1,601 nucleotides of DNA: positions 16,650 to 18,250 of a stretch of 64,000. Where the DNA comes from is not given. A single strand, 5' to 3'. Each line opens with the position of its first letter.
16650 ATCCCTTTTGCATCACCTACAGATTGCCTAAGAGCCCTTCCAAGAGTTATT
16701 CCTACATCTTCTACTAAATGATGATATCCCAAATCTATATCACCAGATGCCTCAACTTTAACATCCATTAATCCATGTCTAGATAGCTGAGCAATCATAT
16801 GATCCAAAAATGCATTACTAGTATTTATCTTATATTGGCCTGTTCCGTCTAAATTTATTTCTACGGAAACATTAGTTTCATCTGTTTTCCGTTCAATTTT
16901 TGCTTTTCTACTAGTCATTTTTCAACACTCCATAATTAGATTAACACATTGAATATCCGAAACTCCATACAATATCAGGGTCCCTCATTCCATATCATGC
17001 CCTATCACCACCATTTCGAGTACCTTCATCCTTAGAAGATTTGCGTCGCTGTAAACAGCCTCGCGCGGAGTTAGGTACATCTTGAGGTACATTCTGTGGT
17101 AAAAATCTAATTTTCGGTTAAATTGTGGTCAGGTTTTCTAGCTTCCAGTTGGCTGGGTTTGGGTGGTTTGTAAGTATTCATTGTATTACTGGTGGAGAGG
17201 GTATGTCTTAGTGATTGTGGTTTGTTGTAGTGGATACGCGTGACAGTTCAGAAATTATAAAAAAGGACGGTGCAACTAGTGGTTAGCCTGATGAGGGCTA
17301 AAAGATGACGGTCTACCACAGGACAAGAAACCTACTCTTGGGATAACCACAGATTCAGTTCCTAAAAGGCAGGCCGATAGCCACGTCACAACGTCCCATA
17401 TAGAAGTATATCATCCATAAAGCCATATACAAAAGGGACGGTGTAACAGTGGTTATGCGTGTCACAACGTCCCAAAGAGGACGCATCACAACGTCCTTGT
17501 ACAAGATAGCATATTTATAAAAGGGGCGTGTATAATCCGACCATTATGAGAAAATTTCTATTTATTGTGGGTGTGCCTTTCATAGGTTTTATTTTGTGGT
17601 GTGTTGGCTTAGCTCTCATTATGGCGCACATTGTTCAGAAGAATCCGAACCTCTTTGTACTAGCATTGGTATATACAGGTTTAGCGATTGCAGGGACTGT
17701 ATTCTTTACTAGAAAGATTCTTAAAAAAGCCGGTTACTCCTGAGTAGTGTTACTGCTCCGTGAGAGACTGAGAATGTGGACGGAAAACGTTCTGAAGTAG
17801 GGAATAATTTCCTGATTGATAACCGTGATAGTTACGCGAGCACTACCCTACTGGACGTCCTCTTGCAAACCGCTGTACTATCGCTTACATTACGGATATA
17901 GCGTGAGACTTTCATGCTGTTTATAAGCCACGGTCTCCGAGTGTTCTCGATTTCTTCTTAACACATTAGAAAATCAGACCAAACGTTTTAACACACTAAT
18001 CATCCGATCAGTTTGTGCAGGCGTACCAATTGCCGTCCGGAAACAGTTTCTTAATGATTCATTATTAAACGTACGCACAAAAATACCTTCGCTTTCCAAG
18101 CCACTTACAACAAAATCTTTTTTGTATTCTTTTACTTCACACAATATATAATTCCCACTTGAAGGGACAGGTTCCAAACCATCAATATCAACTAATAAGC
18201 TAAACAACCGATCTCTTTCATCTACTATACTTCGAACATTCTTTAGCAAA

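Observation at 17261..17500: Dense array of GGACG/CGTCC-based hairpins and a thrice-repeated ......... motif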

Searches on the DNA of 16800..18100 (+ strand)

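Call 4: search_rna_families(source=window, start=16800, end=18100, threshold=evalue, max_evalue=10, show_alignments=3)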
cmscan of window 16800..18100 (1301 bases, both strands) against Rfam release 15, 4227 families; matches with E-value up to 10: 3.
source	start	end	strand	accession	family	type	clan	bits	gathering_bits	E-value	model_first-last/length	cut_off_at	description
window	17443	17500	-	RF02918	MDR-NUDIX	Cis-reg;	-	24.2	54.9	0.048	1-59/59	no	MDR-NUDIX RNA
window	17632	17679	+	RF01095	PK-CuYV_BPYV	Cis-reg;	-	19.4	60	1.4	1-56/56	no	3'-terminal pseudoknot of CuYV/BPYV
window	16861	16932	-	RF01281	snoR35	Gene; snRNA; snoRNA; CD-box;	CL00053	14.4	40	4.4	1-81/81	no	Small nucleolar RNA snoR35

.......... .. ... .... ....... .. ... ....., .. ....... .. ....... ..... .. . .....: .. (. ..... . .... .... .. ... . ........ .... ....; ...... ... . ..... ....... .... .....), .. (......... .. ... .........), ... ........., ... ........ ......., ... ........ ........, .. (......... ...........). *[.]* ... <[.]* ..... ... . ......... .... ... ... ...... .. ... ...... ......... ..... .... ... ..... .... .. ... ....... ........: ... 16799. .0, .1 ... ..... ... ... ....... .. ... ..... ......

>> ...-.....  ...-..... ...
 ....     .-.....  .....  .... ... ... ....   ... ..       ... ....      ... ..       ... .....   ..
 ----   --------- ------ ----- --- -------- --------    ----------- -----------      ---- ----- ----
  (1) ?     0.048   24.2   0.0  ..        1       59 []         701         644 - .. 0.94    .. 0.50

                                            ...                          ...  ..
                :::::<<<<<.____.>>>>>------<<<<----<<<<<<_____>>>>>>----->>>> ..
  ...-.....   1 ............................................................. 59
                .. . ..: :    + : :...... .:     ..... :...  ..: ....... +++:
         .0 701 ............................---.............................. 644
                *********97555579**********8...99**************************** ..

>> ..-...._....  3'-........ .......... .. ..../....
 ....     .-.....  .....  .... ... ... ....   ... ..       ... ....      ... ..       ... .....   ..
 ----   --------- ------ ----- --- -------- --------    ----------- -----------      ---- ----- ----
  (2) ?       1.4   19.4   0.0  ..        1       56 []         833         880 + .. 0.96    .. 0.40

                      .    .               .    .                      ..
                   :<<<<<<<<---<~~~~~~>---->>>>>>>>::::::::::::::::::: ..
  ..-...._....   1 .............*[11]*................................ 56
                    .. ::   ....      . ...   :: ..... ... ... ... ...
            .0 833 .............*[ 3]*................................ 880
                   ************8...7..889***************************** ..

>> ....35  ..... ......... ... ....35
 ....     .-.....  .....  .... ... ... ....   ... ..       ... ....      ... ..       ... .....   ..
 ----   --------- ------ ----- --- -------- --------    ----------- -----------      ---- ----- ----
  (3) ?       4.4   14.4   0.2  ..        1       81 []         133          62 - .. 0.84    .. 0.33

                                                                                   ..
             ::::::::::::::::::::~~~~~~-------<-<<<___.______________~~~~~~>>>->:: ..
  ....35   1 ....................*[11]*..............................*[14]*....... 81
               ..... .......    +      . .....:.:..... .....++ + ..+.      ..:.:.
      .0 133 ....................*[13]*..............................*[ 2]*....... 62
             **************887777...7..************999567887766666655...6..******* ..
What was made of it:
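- Tried and rejected: The CUGAUGAG sits in a hairpin loop, not at a junction, and no ribozyme model matches (call 4).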

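Call 21: search_dna_similar(query=window:16941-17967:+, collection=phages, mode=distant, max_evalue=0.01)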
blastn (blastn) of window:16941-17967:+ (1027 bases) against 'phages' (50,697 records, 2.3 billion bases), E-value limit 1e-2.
No match.

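Call 22: search_dna_similar(query=window:16941-17967:+, collection=plasmids, mode=distant, max_evalue=0.01)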
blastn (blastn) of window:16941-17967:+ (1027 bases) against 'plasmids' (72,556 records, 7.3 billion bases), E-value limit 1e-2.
No match.
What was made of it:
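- Tried and rejected: Distant blastn of the whole insert gives no match (calls 21, 22).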

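Call 79: search_rna_families(source=L052, start=4560, end=5540, threshold=evalue, max_evalue=10, show_alignments=2)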
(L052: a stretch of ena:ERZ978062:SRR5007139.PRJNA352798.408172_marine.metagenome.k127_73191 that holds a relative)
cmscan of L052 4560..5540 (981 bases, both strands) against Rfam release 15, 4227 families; matches with E-value up to 10: 4.
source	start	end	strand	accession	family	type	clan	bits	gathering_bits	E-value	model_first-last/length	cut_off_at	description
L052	5054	5108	-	RF02918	MDR-NUDIX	Cis-reg;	-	21.4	54.9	0.17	1-59/59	no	MDR-NUDIX RNA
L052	5340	5383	-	RF02253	IRE_II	Cis-reg;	-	17.5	30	5.2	1-31/31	no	Iron response element II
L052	4794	4887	+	RF01930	bxd_2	Gene; lncRNA;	-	17.3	80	0.28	1-91/91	no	Bithoraxoid conserved region 2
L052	4725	4810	-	RF01561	DdR11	Gene; snRNA; snoRNA; CD-box;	-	14.3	65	8.3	1-76/76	no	Dictyostelium snoRNA DdR11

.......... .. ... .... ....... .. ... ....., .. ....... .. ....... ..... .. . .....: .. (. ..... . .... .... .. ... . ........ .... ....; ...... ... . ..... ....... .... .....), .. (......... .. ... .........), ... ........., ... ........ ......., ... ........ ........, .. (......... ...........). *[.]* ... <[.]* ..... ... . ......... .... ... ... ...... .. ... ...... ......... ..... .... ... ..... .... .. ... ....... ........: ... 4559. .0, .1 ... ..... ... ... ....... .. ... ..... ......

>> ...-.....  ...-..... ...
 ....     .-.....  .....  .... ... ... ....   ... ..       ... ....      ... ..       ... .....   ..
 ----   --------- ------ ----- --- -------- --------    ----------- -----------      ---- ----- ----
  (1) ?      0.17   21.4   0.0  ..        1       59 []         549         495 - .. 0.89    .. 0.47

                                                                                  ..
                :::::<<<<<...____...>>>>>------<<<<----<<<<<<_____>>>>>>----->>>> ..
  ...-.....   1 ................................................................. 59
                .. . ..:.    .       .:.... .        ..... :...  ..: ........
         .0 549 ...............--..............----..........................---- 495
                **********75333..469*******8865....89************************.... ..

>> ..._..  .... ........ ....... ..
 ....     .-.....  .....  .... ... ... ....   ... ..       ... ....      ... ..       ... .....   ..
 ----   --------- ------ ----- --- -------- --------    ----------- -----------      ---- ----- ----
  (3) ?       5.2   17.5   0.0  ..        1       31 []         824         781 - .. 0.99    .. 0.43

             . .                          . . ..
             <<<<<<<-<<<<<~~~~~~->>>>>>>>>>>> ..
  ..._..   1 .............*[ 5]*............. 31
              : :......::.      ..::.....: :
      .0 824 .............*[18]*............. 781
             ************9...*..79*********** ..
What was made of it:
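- On MDR-NUDIX RNA (RF02918): 24.2 bits in the window (call 4) and 21.4 bits in L052 (call 79).
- On Any Rfam 15 family: Nothing in the insert has E < 0.01 (calls 4, 79).
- Closest known: MDR-NUDIX RNA motif. Same: It matches hairpin C, a CCUCU linker, an inner hairpin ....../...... and ACCACU (calls 4, 79).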

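Call 97: build_rna_model(alignment_id=A5, structure=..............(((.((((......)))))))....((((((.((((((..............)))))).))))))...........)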
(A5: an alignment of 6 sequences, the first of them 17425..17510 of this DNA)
Model R1 built from alignment A5 (6 sequences, 90 columns); structure: as given.
model positions 86; base pairs 19; branch points 1; effective number of sequences 1.19; information 0.661 bits per position. Calibrated on 0.2 Mb of random sequence (short: E-values are rough).
structure used (alignment columns):
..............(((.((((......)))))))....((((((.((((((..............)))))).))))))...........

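Call 98: search_with_rna_model(model_id=R1, sources=[window, L001, L002, L008, L014, L039, L045, L046, L047, L049, L052, L053, L054, L055, L056, L059, L061], max_evalue=10)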
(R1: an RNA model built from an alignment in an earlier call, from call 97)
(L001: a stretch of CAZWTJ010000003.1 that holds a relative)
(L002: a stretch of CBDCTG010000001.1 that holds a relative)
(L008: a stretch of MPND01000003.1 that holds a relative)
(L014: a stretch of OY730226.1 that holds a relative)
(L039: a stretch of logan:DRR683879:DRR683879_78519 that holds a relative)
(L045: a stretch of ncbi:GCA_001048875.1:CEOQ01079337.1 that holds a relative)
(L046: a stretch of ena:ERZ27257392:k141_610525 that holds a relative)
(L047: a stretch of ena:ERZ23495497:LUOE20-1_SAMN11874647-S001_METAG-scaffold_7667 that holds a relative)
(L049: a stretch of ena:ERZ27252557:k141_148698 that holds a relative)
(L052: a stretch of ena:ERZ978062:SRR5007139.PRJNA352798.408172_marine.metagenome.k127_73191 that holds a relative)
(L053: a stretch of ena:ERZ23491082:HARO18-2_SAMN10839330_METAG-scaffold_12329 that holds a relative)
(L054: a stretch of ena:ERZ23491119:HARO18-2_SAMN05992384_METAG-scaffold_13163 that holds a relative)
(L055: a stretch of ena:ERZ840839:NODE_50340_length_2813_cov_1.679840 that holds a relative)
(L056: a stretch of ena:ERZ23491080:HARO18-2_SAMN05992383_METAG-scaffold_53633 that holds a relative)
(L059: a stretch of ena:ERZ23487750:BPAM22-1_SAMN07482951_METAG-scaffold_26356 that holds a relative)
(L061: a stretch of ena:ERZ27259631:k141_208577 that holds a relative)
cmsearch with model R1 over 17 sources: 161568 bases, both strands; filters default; matches with E-value up to 10: 17.
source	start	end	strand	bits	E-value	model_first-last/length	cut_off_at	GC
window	17425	17510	-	115.5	4.7e-31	1-86/86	no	0.47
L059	1312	1399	-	101.8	5.1e-27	1-86/86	no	0.44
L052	5031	5118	-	100.7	1.1e-26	1-86/86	no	0.45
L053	5891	5978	-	100.7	1.1e-26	1-86/86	no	0.45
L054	5109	5196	-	100.7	1.1e-26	1-86/86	no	0.45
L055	307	394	-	100.7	1.1e-26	1-86/86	no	0.45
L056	633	720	-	100.7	1.1e-26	1-86/86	no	0.45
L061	579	666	-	98.9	3.5e-26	1-86/86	no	0.45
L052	4849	5007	-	19.7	0.0065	1-86/86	no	0.46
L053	5709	5867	-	19.7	0.0065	1-86/86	no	0.46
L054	4927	5085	-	19.7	0.0065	1-86/86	no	0.46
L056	451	609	-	19.7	0.0065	1-86/86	no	0.46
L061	397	555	-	19.1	0.0095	1-86/86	no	0.46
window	17422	17507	+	17.6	0.027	1-86/86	no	0.48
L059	1309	1395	+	14.9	0.17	1-86/86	no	0.45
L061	576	662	+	13.5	0.42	1-86/86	no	0.47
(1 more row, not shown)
